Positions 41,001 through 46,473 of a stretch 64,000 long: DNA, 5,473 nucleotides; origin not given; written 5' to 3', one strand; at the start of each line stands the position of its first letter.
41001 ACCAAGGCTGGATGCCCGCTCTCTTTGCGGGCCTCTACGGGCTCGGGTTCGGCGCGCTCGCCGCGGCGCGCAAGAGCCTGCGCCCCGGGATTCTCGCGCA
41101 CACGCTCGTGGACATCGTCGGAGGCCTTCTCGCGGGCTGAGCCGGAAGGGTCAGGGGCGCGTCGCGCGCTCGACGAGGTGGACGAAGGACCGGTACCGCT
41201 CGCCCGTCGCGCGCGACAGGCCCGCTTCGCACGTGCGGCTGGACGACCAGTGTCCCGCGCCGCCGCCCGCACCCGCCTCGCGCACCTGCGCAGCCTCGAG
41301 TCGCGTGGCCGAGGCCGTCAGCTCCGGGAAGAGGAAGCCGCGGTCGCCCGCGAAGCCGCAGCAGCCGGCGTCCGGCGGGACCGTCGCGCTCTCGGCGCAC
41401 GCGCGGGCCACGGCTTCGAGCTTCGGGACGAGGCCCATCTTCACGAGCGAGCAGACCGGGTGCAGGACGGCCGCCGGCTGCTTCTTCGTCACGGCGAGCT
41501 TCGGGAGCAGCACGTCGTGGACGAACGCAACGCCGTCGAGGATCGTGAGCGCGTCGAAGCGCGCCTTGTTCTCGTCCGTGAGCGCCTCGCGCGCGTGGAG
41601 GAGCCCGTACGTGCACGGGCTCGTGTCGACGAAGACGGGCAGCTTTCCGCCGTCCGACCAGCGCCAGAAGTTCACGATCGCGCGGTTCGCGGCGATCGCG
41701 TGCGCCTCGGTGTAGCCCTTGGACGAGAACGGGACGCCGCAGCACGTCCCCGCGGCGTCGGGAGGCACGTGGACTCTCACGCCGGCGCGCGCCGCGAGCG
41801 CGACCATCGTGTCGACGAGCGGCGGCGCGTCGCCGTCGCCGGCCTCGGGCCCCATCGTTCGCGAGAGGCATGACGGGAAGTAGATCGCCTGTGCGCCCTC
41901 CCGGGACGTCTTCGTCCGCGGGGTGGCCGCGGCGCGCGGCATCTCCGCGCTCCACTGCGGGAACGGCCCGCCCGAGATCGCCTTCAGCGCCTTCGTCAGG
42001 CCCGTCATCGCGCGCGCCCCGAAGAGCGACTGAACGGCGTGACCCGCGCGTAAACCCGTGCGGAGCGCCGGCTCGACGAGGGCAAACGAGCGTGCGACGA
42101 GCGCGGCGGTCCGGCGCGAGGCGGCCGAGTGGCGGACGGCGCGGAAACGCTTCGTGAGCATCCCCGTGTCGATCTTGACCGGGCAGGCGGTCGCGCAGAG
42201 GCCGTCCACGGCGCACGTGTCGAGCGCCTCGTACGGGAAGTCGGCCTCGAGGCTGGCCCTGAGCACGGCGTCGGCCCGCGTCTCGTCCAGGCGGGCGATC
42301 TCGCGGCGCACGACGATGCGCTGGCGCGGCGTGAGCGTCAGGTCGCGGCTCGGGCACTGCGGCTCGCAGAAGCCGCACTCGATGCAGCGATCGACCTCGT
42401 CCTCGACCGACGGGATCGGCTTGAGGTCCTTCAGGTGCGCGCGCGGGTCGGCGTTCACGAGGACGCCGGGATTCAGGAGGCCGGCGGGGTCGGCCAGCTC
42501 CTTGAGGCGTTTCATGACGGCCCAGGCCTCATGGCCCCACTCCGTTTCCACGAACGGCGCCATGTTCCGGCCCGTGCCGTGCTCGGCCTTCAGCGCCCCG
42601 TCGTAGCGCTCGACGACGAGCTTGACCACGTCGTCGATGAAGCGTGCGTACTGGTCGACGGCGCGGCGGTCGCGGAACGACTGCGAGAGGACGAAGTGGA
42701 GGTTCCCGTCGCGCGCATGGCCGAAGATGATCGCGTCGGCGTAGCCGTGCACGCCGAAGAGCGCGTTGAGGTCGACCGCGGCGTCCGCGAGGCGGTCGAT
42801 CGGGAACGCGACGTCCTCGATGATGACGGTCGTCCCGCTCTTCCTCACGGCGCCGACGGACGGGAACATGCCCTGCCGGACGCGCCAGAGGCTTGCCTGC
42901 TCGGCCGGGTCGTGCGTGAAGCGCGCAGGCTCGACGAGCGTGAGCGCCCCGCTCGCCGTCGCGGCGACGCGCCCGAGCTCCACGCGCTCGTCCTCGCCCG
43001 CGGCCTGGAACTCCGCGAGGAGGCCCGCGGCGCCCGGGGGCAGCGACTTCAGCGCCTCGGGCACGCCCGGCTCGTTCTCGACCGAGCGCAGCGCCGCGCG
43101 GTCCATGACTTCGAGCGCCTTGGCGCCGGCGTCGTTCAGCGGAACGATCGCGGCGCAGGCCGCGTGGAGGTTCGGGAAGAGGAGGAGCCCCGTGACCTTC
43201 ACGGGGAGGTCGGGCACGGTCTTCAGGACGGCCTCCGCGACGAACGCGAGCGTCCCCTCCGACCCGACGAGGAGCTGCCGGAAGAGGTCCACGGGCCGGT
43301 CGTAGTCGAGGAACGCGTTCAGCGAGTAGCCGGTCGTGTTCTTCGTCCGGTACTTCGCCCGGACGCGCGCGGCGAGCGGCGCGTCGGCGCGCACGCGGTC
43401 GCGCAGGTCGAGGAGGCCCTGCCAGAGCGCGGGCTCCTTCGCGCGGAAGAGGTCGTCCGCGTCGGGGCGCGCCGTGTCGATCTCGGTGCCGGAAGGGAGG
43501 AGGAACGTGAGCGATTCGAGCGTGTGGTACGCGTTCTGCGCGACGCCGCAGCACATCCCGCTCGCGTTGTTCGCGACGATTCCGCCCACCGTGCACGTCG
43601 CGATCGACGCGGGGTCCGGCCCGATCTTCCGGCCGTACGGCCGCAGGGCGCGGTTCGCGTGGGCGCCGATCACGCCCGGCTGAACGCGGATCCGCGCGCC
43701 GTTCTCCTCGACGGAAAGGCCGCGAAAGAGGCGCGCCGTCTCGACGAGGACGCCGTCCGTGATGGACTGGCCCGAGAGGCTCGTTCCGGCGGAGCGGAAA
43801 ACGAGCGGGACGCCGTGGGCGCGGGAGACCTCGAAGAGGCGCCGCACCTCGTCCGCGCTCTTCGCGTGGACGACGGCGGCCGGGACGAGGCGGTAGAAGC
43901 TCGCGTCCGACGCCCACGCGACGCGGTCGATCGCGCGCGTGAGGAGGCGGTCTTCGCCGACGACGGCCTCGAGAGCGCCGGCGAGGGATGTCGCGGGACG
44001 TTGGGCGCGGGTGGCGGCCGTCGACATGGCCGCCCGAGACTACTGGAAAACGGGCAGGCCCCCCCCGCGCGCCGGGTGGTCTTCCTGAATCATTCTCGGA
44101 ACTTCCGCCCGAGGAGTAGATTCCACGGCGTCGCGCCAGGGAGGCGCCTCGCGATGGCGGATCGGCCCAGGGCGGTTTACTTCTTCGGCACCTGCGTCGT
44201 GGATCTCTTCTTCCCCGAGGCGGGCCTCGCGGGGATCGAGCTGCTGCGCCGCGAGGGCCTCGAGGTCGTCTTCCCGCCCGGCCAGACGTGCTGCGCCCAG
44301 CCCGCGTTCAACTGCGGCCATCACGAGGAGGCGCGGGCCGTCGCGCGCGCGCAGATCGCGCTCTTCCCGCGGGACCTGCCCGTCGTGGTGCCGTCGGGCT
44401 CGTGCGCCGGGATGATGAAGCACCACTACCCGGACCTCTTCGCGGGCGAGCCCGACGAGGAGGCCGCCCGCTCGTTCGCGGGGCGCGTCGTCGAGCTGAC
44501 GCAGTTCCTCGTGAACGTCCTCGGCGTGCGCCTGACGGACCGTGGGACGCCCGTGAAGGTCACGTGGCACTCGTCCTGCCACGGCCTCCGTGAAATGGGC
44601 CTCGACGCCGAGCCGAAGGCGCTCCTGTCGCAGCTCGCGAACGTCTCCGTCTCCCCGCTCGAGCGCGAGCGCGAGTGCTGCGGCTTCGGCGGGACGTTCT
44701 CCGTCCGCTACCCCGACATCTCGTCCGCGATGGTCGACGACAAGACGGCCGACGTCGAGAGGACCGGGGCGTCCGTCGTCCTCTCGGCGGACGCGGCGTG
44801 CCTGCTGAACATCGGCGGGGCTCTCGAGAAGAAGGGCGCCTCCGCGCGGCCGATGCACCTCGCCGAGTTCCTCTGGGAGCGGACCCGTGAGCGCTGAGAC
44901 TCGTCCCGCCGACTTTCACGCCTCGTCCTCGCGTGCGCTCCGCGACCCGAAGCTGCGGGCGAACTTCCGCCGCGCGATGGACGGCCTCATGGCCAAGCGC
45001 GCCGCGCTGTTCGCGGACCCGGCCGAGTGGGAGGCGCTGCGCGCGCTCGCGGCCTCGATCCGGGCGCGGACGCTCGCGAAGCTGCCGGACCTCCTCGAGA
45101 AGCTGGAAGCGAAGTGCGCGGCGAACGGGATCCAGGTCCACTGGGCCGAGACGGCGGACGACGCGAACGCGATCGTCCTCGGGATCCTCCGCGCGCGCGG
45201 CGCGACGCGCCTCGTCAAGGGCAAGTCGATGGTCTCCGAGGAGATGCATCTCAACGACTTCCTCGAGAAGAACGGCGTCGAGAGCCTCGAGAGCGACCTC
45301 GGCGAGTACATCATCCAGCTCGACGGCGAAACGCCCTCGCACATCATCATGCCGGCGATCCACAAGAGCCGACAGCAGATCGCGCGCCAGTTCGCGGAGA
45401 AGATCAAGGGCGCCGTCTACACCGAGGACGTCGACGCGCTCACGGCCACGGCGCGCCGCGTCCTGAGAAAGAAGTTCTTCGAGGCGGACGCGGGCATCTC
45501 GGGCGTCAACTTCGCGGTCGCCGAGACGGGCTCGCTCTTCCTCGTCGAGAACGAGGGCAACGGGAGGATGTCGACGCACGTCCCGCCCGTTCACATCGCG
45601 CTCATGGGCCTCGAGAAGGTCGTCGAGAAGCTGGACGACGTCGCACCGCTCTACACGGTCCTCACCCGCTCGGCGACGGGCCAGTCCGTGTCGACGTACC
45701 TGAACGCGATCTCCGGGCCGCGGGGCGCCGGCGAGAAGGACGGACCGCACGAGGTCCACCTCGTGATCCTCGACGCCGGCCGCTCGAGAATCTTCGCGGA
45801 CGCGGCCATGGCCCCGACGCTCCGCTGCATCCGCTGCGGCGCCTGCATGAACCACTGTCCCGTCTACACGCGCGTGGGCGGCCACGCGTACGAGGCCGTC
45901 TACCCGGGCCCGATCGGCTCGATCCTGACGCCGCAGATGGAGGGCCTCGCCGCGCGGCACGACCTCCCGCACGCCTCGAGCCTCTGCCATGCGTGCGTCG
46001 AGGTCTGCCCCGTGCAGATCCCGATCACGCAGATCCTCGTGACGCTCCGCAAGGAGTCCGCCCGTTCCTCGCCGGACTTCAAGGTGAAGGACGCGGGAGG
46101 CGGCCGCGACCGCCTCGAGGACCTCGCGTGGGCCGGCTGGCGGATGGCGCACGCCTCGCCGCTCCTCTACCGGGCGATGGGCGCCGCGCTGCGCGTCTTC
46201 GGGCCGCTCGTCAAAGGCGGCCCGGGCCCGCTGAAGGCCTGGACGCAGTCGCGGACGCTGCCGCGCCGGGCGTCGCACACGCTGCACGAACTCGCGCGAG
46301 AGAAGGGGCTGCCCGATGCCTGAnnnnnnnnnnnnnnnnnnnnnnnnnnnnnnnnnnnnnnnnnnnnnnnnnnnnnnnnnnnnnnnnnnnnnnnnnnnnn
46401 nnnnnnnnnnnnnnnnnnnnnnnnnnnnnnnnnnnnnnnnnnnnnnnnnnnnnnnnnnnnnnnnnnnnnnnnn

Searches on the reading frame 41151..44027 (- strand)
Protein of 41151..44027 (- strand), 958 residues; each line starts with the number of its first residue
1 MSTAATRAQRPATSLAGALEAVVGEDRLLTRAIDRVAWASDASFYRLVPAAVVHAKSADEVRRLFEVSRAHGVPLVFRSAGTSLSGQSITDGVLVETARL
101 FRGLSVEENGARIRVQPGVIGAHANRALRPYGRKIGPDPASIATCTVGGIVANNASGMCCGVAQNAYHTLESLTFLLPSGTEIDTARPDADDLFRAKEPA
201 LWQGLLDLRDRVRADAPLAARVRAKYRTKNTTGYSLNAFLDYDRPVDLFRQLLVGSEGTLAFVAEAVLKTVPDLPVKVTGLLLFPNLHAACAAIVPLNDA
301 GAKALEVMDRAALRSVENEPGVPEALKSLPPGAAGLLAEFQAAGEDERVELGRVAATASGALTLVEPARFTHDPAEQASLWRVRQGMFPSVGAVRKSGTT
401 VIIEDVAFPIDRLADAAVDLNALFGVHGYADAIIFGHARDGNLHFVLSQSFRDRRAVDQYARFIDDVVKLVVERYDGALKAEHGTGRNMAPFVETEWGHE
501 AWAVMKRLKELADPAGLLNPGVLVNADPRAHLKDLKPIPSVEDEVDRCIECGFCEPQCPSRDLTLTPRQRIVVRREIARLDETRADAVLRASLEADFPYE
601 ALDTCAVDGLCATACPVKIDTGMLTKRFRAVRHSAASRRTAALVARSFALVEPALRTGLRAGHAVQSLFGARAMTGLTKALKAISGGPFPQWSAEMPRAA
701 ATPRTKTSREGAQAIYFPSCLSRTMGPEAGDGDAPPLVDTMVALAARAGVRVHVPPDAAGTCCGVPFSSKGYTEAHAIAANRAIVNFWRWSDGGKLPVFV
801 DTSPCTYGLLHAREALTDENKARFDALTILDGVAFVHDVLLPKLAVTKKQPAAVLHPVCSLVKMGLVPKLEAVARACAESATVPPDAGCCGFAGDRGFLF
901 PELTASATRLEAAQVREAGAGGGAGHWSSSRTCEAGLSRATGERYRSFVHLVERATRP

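Call 36: search_protein_families(library=pfam, proteins=[window:41151-44027:-], max_evalue=0.001)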
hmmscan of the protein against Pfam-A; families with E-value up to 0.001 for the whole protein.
window:41151-44027:- (958 aa): 9 families
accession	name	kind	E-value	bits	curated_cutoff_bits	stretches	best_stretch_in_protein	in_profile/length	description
PF02913.24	FAD-oxidase_C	-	4e-53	181.1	21.2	1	276-521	4-246/248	FAD linked oxidases, C-terminal domain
PF01565.28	FAD_binding_4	-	4.5e-35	120.8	26.4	1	49-185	1-138/139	FAD binding domain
PF13183.11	Fer4_8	-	2.2e-10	41.3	27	1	544-619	1-68/68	4Fe-4S dicluster domain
PF13534.11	Fer4_17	-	6.4e-08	33.5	22.2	1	547-620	1-61/61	4Fe-4S dicluster domain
PF12838.12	Fer4_7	-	2.2e-06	28.5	27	1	547-619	1-52/52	4Fe-4S dicluster domain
PF02754.22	CCG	-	5.2e-06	26.9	20.6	0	716-781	3-60/85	Cysteine-rich domain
PF13237.11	Fer4_10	-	5.4e-05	23.5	25.5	0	543-560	4-21/53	4Fe-4S dicluster domain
PF00037.32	Fer4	-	0.00044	20.4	21.1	0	546-560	6-20/24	4Fe-4S binding domain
PF13484.11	Fer4_16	-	0.00054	21.1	30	0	547-617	1-65/66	4Fe-4S double cluster binding domain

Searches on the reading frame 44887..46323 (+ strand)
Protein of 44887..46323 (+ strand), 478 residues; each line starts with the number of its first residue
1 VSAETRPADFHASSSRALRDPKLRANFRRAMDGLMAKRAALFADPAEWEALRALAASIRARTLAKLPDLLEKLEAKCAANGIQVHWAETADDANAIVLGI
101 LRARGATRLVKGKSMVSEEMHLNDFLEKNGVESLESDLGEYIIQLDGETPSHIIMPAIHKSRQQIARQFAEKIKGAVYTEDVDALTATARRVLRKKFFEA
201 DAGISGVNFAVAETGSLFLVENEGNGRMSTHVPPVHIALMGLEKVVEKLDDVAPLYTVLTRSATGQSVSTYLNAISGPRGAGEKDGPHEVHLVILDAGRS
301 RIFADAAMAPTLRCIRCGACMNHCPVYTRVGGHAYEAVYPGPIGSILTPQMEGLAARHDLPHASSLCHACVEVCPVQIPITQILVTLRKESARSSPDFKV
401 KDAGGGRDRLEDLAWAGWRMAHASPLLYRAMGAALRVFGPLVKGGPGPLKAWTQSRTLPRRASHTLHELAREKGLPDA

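Call 36: search_protein_families(library=pfam, proteins=[window:44887-46323:+], max_evalue=0.001)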
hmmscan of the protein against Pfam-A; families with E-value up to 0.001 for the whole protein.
window:44887-46323:+ (478 aa): 12 families
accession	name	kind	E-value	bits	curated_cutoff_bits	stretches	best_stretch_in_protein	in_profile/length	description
PF02589.21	LUD_dom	-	4.3e-50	170.5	22.6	1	70-295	1-189/189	LUD domain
PF11870.13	LutB_C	-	6.6e-18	65.3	26.8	1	387-474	2-87/88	Lactate utilisation protein B, C-terminal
PF13183.11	Fer4_8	-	1.9e-12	48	27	1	312-378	3-68/68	4Fe-4S dicluster domain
PF00037.32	Fer4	-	9.4e-07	28.8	21.1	1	313-326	7-20/24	4Fe-4S binding domain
PF13187.11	Fer4_9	-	1.5e-06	28.6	27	0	309-326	34-49/52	4Fe-4S dicluster domain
PF13534.11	Fer4_17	-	6.5e-06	27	22.2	1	313-378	1-60/61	4Fe-4S dicluster domain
PF13484.11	Fer4_16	-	1.8e-05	25.8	30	1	313-376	1-65/66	4Fe-4S double cluster binding domain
PF13237.11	Fer4_10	-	4e-05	23.9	25.5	1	313-375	8-53/53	4Fe-4S dicluster domain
PF12797.12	Fer4_2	-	0.00013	22.2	24.5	0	312-326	8-22/22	4Fe-4S binding domain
PF12798.12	Fer4_3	-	0.00016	22.7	27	0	367-378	4-15/15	4Fe-4S binding domain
PF12838.12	Fer4_7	-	0.00066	20.5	27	0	313-378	1-52/52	4Fe-4S dicluster domain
PF12800.12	Fer4_4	-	0.00072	20.2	24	0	313-327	3-17/17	4Fe-4S binding domain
